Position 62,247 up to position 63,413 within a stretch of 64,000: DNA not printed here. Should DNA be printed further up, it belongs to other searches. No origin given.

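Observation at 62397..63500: MNT-HEPN fusion protein next to an AbrB-like gene with an operator-over-promoter palindrome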

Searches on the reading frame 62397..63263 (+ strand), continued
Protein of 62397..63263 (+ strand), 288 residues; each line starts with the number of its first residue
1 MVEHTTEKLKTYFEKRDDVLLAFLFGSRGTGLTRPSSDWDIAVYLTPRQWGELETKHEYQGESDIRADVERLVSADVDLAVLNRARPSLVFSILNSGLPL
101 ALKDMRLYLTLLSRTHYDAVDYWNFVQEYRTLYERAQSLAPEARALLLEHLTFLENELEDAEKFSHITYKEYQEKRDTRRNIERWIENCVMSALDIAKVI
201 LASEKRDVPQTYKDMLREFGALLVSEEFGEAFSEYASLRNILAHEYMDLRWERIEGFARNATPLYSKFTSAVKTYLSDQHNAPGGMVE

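Call 10: find_encoding_contigs(protein=P0001, flank=6000, max_places=4)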
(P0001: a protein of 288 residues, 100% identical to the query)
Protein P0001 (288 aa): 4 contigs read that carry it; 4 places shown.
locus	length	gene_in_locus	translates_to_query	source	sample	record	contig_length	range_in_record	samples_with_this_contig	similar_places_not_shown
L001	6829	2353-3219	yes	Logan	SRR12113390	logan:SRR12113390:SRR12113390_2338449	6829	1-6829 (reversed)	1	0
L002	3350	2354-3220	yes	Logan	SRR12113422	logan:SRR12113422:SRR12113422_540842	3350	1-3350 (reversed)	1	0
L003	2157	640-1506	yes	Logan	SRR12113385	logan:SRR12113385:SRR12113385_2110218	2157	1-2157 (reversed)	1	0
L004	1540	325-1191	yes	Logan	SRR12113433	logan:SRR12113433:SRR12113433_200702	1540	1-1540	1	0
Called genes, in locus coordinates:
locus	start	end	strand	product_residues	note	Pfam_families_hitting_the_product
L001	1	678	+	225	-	?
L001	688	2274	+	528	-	-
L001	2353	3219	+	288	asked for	PF01909:NTP_transf_2, PF18765:Polbeta, PF01934:HepT-like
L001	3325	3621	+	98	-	-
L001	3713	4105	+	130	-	-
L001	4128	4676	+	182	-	PF04011:LemA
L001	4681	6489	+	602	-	PF09972:DUF2207, PF20990:DUF2207_C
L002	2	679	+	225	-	?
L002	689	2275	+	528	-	-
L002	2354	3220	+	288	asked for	PF01909:NTP_transf_2, PF18765:Polbeta, PF01934:HepT-like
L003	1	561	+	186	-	?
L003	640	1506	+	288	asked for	PF01909:NTP_transf_2, PF18765:Polbeta, PF01934:HepT-like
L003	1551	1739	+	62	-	-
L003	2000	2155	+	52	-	?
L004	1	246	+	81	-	?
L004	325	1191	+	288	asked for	PF01909:NTP_transf_2, PF18765:Polbeta, PF01934:HepT-like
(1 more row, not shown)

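Call 28: find_encoding_contigs(protein=P0006, flank=4000, max_places=2)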
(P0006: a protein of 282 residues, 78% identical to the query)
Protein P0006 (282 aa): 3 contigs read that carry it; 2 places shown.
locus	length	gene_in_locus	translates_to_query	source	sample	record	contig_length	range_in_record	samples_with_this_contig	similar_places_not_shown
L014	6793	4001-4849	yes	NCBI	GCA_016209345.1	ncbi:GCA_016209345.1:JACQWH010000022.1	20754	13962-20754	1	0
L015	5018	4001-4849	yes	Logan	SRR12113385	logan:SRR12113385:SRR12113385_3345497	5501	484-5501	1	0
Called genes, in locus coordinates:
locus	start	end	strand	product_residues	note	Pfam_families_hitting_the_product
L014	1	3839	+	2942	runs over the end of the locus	PF02018:CBM_4_9 (weak)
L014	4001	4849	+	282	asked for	PF01909:NTP_transf_2, PF18765:Polbeta, PF01934:HepT-like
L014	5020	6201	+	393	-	PF13173:AAA_14, PF13635:DUF4143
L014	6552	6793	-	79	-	?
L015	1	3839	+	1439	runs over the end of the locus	?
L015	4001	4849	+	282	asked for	PF01909:NTP_transf_2, PF18765:Polbeta, PF01934:HepT-like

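Call 29: find_encoding_contigs(protein=P0018, flank=4000, max_places=2)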
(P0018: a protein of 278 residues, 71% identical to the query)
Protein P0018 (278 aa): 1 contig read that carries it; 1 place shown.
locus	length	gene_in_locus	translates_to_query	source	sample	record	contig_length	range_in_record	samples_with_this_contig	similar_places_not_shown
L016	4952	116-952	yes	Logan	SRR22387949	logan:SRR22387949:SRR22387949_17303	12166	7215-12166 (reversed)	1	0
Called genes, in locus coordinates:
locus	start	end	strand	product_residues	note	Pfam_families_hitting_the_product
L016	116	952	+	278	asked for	PF18765:Polbeta, PF01934:HepT-like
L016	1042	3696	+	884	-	PF00041:fn3 (faint)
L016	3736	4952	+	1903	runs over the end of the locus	PF13927:Ig_3 (faint), PF00047:ig (faint), PF13573:SprB (faint), PF18911:PKD_4, PF00801:PKD, PF18911:PKD_4, PF00801:PKD (weak), PF18911:PKD_4 (weak), +2 more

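Call 30: find_encoding_contigs(protein=P0011, flank=4000, max_places=2)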
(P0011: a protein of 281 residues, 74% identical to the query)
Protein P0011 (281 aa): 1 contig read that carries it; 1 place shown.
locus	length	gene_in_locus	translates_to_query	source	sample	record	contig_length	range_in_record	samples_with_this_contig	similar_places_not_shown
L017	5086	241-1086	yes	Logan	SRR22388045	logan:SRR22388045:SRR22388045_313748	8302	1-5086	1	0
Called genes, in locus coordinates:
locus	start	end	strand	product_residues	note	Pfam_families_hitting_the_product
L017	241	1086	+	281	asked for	PF01909:NTP_transf_2, PF18765:Polbeta, PF01934:HepT-like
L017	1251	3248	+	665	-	PF08239:SH3_3 (weak), PF01464:SLT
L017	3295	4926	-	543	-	PF01541:GIY-YIG, PF27096:UvrC_M, PF02151:UVR (weak), PF22920:UvrC_RNaseH, PF08459:UvrC_RNaseH_dom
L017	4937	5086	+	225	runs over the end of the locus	PF01797:Y1_Tnp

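Call 47: search_dna_similar(query=window:62397-63260:+, collection=plasmids, mode=protein, max_rows=25)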
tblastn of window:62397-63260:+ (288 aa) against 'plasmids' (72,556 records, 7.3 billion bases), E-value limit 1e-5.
Records with a match: 7; places in all: 8; records where one place covers at least 80% of the query: 5.
Best place of each record, by identity: <60% 7.
By first word of the organism name: Haloferax 1; Thermus 1; Halobellus 1; Haladaptatus 1; Haloprofundus 1; Halorussus 1; Leptolyngbya 1.
By predicted mobility (MOB-suite, as given by PLSDB): non-mobilizable 7.
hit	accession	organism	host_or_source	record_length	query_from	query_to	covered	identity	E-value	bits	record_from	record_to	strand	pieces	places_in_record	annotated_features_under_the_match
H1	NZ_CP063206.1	Haloferax gibbonsii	cultured ...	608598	7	276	94%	26.7%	4e-11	71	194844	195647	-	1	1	DUF86 domain-containing protein | nucleotidyltransferase domain-containing protein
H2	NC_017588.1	Thermus thermophilus JL-18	-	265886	2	249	77%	31.1%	4e-10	90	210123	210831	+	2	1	nucleotidyltransferase domain-containing protein | DUF86 domain-containing protein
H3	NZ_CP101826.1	Halobellus ramosii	cell cuture,a brine sample of the ...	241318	7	276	94%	24.2%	5e-9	64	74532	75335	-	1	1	DUF86 domain-containing protein | nucleotidyltransferase domain-containing protein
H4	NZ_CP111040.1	Haladaptatus caseinilyticus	cell culture,sediment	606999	8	279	94%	22.6%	7e-9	64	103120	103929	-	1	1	DUF86 domain-containing protein | nucleotidyltransferase domain-containing protein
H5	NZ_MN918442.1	Haloprofundus sp. MHR1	-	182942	18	276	90%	23.0%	3e-7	59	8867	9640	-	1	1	DUF86 domain-containing protein | nucleotidyltransferase domain-containing protein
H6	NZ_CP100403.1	Halorussus aquaticus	cell culture,saline soil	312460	6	246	84%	24.2%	3e-10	68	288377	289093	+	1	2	nucleotidyltransferase domain-containing protein | DUF86 domain-containing protein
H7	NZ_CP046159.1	Leptolyngbya sp. BL0902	cell culture,open pond on an algae farm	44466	144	276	46%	27.9%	1e-7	61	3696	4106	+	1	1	DUF86 domain-containing protein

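Call 48: search_dna_similar(query=window:62397-63260:+, collection=phages, mode=protein, max_rows=15)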
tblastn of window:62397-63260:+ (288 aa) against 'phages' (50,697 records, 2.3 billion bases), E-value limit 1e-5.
No match.

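Call 50: find_related_loci(query=A2, collection=viral_contigs, flank=4000)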
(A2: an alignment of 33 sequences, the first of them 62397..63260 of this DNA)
Query A2 (288 aa) in viral_contigs; peptide patterns used: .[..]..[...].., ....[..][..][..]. (x = any residue, [..] = any of these).
18 stretches matched a pattern, but none encodes a relative of the query by tblastn (E <= 1e-3).

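Call 64: find_encoding_contigs(protein=P0022, flank=4000, max_places=1)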
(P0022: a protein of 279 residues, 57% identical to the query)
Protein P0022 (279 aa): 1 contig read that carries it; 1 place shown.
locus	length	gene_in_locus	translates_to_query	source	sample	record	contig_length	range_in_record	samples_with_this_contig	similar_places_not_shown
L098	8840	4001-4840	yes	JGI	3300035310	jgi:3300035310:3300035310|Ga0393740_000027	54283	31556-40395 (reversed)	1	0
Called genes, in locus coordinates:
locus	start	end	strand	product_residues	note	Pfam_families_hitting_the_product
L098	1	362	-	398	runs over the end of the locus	PF00009:GTP_EFTU, PF03144:GTP_EFTU_D2, PF03143:GTP_EFTU_D3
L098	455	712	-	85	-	-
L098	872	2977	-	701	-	PF00009:GTP_EFTU, PF22042:EF-G_D2, PF03144:GTP_EFTU_D2, PF14492:EFG_III, PF16658:RF3_C (weak), PF03764:EFG_IV, PF00679:EFG_C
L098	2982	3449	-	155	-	PF00177:Ribosomal_S7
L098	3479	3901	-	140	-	PF00164:Ribosom_S12_S23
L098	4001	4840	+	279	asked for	PF01909:NTP_transf_2, PF18765:Polbeta, PF01934:HepT-like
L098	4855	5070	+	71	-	-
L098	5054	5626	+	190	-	PF08207:EFP_N, PF01132:EFP, PF09285:Elong-fact-P_C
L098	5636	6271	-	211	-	PF02163:Peptidase_M50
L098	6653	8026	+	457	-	PF02812:ELFV_dehydrog_N, PF00208:ELFV_dehydrog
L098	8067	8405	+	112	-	-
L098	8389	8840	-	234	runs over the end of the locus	PF00696:AA_kinase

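Call 65: find_encoding_contigs(protein=P0055, flank=4000, max_places=1)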
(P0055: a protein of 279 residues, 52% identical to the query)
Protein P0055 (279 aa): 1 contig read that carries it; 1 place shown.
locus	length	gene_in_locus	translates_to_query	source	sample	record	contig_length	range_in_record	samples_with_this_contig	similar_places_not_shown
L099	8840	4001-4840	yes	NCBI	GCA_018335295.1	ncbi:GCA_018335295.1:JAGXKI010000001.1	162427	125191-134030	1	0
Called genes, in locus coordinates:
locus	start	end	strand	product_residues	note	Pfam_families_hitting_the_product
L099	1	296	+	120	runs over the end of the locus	PF02452:PemK_toxin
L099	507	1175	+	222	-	PF01596:Methyltransf_3, PF08704:GCD14, PF13578:Methyltransf_24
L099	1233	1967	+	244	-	PF01209:Ubie_methyltran, PF01135:PCMT, PF02353:CMAS (weak), PF13489:Methyltransf_23 (weak), PF08241:Methyltransf_11, PF08242:Methyltransf_12, PF13649:Methyltransf_25, PF13847:Methyltransf_31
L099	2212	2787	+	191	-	PF00210:Ferritin, PF02915:Rubrerythrin, PF23458:DUF7130 (weak), PF21349:RUBY_RBDX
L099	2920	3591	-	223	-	-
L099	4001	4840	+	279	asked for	PF01909:NTP_transf_2 (weak), PF18765:Polbeta, PF01934:HepT-like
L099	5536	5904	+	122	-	PF09862:DUF2089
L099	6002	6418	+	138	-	PF22746:SHOCT-like_DUF2089-C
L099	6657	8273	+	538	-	PF00989:PAS, PF13188:PAS_8, PF08448:PAS_4, PF13426:PAS_9, PF08447:PAS_3, PF07568:HisKA_2, PF13581:HATPase_c_2, PF02518:HATPase_c, +1 more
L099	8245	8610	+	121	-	PF00072:Response_reg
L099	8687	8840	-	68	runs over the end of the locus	-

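Call 66: find_encoding_contigs(protein=P0098, flank=4000, max_places=1)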
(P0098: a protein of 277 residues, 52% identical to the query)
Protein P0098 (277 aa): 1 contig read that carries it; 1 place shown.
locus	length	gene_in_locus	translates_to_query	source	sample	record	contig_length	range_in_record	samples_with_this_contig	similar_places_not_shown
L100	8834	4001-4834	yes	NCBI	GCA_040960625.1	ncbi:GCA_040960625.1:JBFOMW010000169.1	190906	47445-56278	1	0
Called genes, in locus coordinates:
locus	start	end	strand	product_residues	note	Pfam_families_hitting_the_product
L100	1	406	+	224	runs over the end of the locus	PF00923:TAL_FSA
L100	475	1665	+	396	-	PF14907:NTP_transf_5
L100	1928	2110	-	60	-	-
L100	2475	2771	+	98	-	PF18765:Polbeta, PF01909:NTP_transf_2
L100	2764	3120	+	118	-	PF01934:HepT-like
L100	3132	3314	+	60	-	-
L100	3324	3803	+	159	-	-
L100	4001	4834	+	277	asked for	PF01909:NTP_transf_2, PF18765:Polbeta, PF01934:HepT-like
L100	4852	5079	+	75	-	-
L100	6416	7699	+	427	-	PF05697:Trigger_N, PF00254:FKBP_C, PF05698:Trigger_C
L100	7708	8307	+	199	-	PF00574:CLP_protease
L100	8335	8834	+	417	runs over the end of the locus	PF06689:zf-C4_ClpX, PF01078:Mg_chelatase (faint), PF05496:RuvB_N (faint), PF00004:AAA, PF07724:AAA_2, PF07728:AAA_5 (faint), PF10431:ClpB_D2-small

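Call 74: predict_structure(alignment_id=A2)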
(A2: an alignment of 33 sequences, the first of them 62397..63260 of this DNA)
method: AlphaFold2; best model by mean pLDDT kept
length: 288 residues; sequences in the alignment: 33
mean_pLDDT: 86.2   pTM: 0.67
mean pLDDT of the five models: 86.2, 84.3, 84.0, 83.1, 81.8
residues with pLDDT >= 90: 151; 70-90: 102; 50-70: 30; < 50: 5
segments of 3 or more residues with pLDDT < 50: 285-288
pLDDT, mean of each block of 10 residues (from residue 1): 85 97 81 65 92 86 93 90 88 90 90 70 74 75 86 96 93 93 94 93 85 91 96 87 69 91 96 93 55
secondary structure, 60 per line:
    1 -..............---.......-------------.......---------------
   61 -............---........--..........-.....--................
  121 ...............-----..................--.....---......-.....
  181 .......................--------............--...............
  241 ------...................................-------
elements in order: H2-15 E19-25 E39-45 H62-73 E77-81 H87-96 E98-102 H105-135 H141-158 H161-165 H169-174 H176-203 H212-223 H226-240 H247-281

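Call 76: fold_search(model_id=the predicted structure, library=pdb)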
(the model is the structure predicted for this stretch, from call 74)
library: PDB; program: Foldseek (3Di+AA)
matches with E <= 10: 413; with E <= 0.001: 17
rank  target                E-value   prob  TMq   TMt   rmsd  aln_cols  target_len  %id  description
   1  6un8_B                2.2e-04  1.00  0.26  0.29  16.3       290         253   14  Wild type ANT bound to neomycin (released 2020-05-06)
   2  7ae8_A                3.0e-04  1.00  0.44  0.79   2.8       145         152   21  Crystal structure of HEPN(R102A) toxin (released 2020-12-30)
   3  7bxo_A                3.2e-04  1.00  0.32  0.67   4.1       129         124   22  Crystal structure of the toxin-antitoxin with AMP-PNP (released 2020-09-30)
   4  7bxo_E                3.5e-04  1.00  0.32  0.67   4.0       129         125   22  Crystal structure of the toxin-antitoxin with AMP-PNP (released 2020-09-30)
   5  7ae8_B                4.0e-04  1.00  0.41  0.75   2.4       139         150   19  Crystal structure of HEPN(R102A) toxin (released 2020-12-30)
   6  7ae8_C                4.0e-04  1.00  0.43  0.82   2.6       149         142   18  Crystal structure of HEPN(R102A) toxin (released 2020-12-30)
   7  7ae9_B                4.2e-04  1.00  0.42  0.83   2.5       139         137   16  Crystal structure of mono-AMPylated HEPN(R46E) toxin in complex with MNT antitoxin (released 2020-12-30)
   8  7ae8_D                4.2e-04  1.00  0.42  0.77   2.6       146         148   18  Crystal structure of HEPN(R102A) toxin (released 2020-12-30)
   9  7ae6_B                4.2e-04  1.00  0.40  0.76   2.9       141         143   20  Crystal structure of di-AMPylated HEPN(R102A) toxin (released 2020-12-30)
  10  7ae6_A                4.8e-04  1.00  0.43  0.79   2.9       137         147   21  Crystal structure of di-AMPylated HEPN(R102A) toxin (released 2020-12-30)
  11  3jyy_B                5.1e-04  1.00  0.28  0.30  16.2       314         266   11  SeMet LinB complexed with PPi (released 2009-11-03)
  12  7ae2_A                7.3e-04  1.00  0.42  0.81   2.8       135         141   21  Crystal structure of HEPN(H107A-Y109F) toxin in complex with MNT antitoxin (released 2020-12-30)
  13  7ae9_D                7.7e-04  1.00  0.43  0.83   2.7       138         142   21  Crystal structure of mono-AMPylated HEPN(R46E) toxin in complex with MNT antitoxin (released 2020-12-30)
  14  6p01_A                8.0e-04  1.00  0.26  0.29  15.4       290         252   13  Apo structure of the E52D mutant of ANT-4 (released 2020-01-29)
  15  6m6u_A                8.4e-04  1.00  0.31  0.66   4.1       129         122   19  Crystal structure the toxin-antitoxin MntA-HpeT mutant-D39ED41E (released 2020-09-30)
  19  7ae9_G                1.2e-03  1.00  0.32  0.58   4.7       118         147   19  Crystal structure of mono-AMPylated HEPN(R46E) toxin in complex with MNT antitoxin (released 2020-12-30)
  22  7ae9_A                1.3e-03  1.00  0.41  0.79   2.5       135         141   18  Crystal structure of mono-AMPylated HEPN(R46E) toxin in complex with MNT antitoxin (released 2020-12-30)
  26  6un8_A                1.7e-03  1.00  0.26  0.29  15.1       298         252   13  Wild type ANT bound to neomycin (released 2020-05-06)
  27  7ae9_C                1.9e-03  1.00  0.43  0.82   2.8       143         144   21  Crystal structure of mono-AMPylated HEPN(R46E) toxin in complex with MNT antitoxin (released 2020-12-30)
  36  7ae9_E                3.9e-03  1.00  0.29  0.53   3.9       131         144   18  Crystal structure of mono-AMPylated HEPN(R46E) toxin in complex with MNT antitoxin (released 2020-12-30)
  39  7ae9_F                6.0e-03  1.00  0.28  0.55   3.8       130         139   17  Crystal structure of mono-AMPylated HEPN(R46E) toxin in complex with MNT antitoxin (released 2020-12-30)
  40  3jyy_A                7.2e-03  0.96  0.26  0.28  16.1       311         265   11  SeMet LinB complexed with PPi (released 2009-11-03)
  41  7ae9_H                7.5e-03  1.00  0.27  0.53   4.1       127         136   19  Crystal structure of mono-AMPylated HEPN(R46E) toxin in complex with MNT antitoxin (released 2020-12-30)
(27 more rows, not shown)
